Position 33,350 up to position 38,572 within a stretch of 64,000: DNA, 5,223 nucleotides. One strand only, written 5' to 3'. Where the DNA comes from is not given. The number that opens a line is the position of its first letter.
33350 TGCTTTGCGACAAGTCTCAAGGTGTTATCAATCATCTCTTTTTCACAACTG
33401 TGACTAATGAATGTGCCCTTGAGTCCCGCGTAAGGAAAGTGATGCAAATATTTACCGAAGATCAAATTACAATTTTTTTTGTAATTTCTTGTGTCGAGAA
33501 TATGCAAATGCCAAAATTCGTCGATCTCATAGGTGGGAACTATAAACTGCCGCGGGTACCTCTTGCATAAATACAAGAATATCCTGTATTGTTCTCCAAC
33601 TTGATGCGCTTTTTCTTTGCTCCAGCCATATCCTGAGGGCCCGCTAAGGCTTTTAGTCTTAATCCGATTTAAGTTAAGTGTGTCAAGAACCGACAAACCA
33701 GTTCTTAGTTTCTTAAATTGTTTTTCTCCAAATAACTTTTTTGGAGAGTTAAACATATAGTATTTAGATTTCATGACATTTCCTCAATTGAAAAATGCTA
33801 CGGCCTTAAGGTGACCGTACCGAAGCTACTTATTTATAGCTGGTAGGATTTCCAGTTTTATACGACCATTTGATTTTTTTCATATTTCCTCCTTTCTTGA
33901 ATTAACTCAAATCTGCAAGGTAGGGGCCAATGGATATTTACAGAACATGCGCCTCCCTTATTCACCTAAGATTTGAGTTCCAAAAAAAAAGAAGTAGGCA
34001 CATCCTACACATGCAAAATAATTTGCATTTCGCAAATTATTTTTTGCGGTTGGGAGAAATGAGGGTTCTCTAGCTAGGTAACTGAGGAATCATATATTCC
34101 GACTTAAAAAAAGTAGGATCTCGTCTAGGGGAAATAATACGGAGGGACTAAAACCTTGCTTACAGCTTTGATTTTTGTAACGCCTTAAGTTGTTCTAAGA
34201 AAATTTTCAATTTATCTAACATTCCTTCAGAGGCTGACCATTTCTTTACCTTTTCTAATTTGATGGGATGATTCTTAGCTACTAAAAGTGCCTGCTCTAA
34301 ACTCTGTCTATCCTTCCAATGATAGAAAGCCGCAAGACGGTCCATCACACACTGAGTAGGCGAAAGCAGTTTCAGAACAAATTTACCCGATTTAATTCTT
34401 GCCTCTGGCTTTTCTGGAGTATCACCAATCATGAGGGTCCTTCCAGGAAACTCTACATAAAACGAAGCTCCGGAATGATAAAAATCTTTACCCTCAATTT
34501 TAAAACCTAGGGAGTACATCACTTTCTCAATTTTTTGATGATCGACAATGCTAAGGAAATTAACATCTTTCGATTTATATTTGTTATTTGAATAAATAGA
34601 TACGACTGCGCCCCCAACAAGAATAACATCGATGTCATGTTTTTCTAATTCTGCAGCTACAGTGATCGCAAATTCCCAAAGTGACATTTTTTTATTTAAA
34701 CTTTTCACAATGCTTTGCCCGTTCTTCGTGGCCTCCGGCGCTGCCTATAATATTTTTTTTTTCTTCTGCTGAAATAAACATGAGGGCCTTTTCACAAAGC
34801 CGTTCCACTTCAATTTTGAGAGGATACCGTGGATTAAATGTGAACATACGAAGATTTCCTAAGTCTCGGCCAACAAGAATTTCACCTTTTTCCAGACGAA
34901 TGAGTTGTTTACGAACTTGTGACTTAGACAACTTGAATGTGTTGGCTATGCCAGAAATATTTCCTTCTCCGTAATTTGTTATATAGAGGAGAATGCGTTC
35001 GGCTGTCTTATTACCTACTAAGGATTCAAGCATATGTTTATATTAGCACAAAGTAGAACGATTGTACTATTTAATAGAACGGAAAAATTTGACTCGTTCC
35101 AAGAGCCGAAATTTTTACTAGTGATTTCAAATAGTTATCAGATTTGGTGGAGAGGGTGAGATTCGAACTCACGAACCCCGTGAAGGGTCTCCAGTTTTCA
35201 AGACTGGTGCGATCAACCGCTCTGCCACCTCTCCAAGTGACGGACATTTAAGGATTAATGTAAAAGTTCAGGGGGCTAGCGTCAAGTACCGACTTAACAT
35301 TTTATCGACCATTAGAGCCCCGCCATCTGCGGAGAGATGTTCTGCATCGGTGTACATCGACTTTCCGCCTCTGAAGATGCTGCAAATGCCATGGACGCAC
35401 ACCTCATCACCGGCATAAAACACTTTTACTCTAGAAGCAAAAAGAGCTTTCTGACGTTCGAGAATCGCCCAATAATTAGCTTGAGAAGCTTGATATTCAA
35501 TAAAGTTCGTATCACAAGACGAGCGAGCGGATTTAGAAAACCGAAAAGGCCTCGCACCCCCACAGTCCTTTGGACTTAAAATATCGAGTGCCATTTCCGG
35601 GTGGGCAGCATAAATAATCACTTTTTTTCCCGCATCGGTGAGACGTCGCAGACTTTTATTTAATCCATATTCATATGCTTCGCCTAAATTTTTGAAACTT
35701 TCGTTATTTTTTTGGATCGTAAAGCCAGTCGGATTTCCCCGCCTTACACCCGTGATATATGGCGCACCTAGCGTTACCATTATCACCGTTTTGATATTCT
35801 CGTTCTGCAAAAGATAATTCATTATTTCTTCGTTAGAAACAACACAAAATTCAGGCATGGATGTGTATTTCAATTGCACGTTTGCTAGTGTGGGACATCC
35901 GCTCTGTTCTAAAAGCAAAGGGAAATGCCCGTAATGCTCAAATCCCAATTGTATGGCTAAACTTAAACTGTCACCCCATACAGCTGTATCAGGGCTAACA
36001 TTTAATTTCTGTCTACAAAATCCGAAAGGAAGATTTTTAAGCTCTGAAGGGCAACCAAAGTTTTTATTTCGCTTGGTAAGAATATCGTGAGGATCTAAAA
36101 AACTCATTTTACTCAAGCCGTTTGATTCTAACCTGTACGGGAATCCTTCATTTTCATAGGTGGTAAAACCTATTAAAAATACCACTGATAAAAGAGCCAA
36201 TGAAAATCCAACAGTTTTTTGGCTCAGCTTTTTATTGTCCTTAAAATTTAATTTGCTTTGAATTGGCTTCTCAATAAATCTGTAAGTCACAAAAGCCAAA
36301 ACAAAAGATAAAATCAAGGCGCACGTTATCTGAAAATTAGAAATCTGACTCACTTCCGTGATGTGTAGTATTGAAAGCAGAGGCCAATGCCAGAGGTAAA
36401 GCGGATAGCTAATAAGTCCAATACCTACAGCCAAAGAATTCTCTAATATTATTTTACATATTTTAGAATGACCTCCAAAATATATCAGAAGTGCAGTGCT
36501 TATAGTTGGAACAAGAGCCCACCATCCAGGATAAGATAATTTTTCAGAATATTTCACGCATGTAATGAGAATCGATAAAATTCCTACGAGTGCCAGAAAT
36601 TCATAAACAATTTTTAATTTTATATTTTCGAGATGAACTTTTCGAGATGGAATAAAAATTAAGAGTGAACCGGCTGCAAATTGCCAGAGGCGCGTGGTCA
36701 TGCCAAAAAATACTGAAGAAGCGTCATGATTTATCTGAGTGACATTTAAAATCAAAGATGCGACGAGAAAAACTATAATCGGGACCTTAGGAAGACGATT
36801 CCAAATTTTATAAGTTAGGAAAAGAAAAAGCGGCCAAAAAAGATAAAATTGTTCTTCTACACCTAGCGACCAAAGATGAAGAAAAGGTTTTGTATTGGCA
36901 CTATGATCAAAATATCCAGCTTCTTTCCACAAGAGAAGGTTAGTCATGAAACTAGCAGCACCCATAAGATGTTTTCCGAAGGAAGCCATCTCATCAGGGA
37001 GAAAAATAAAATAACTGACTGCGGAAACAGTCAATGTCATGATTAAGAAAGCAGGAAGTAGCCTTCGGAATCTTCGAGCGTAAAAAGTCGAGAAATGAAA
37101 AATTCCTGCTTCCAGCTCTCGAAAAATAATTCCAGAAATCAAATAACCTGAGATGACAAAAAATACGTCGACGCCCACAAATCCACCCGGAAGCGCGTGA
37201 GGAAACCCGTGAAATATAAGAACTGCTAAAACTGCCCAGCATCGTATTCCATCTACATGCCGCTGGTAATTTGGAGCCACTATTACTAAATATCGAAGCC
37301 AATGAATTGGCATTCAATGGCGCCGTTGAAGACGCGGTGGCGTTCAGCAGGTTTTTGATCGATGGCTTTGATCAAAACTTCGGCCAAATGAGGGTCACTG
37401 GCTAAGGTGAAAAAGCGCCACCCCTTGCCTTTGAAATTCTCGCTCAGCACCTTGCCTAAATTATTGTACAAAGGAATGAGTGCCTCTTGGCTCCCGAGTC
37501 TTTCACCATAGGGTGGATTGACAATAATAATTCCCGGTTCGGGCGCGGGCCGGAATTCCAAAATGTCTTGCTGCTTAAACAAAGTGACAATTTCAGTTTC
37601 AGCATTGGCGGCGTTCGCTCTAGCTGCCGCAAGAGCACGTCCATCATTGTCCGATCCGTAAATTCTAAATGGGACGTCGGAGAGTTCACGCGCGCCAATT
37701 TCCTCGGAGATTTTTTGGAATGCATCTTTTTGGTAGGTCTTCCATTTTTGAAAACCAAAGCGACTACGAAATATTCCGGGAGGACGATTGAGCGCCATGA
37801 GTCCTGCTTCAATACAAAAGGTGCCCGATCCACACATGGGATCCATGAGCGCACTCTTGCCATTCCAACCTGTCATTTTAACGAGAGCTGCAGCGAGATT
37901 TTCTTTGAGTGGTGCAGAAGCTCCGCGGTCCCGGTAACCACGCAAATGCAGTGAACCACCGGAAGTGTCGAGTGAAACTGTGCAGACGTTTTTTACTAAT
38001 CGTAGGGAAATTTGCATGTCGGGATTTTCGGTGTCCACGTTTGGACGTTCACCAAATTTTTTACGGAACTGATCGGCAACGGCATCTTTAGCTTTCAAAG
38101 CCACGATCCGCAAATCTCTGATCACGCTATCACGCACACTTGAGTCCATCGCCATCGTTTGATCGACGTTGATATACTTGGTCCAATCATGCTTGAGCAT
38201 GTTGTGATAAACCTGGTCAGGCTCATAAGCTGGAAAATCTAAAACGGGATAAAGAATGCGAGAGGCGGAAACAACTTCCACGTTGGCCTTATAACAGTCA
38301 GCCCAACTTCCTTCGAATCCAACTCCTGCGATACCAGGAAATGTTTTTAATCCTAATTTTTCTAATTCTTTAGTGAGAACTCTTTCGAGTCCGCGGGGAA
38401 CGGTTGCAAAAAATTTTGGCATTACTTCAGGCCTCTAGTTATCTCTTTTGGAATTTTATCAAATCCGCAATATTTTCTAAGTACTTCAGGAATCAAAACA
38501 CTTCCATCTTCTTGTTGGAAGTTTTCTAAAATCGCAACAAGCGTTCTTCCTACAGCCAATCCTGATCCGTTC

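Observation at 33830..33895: Unannotated peptide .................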

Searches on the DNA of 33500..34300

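Call 78: search_rna_families(source=window, start=33500, end=34300, threshold=evalue, max_evalue=1)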
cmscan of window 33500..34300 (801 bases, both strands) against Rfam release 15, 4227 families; matches with E-value up to 1: 0.
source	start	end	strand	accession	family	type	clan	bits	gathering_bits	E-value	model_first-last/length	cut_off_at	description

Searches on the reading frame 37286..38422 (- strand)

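Call 6: search_protein_families(library=pfam, proteins=[window:37286-38422:-], max_evalue=0.01)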
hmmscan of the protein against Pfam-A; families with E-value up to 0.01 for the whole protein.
window:37286-38422:- (378 aa): 4 families
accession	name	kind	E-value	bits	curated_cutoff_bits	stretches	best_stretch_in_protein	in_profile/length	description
PF01170.24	UPF0020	-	5.6e-50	170.2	22.3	1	161-371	1-193/197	RMKL-like, methyltransferase domain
PF02926.22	THUMP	-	3.2e-18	66.3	20.6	1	69-152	5-84/84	THUMP domain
PF22020.1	RlmL_1st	-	2.6e-14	53.3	27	1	3-57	1-55/55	RlmL ferredoxin-like domain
PF05175.20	MTS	-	0.0035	17.4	23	1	254-310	58-113/170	Methyltransferase small domain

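Call 7: search_protein_families(library=ncbifam, proteins=[window:37286-38422:-], max_evalue=0.01)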
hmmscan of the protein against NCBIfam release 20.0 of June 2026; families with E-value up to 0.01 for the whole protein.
window:37286-38422:- (378 aa): 7 families
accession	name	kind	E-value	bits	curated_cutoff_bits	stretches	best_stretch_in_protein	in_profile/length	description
NF008748.0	PRK11783.1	equivalog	2.2e-102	343.5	466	1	3-376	5-380/704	bifunctional 23S rRNA (guanine(2069)-N(7))-methyltransferase RlmK/23S rRNA (guanine(2445)-N(2))-methyltransferase RlmL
NF040721.1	Trm14_Arch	equivalog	2.6e-49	168.3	280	1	3-372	2-365/370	tRNA (guanine(6)-N2)-methyltransferase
NF040850.1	Trm14_Thcoccales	equivalog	6.1e-14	51.7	480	1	79-209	110-238/365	tRNA (guanine(6)-N2)-methyltransferase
TIGR01177.1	TIGR01177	hypoth_equivalog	3.2e-10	39.8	316.55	1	170-212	164-206/330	TIGR01177 family methyltransferase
TIGR03534.1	RF_mod_PrmC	equivalog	0.0001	21.8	199.1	1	250-305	111-166/253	peptide chain release factor N(5)-glutamine methyltransferase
NF033398.1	rRNA_meth_EmtA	equivalog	0.00091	18.7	625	1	120-207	119-206/336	EmtA family 23S rRNA (guanine(2470)) methyltransferase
TIGR00536.1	hemK_fam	subfamily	0.0022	17.1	115.5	1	251-305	138-192/286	HemK family protein methyltransferase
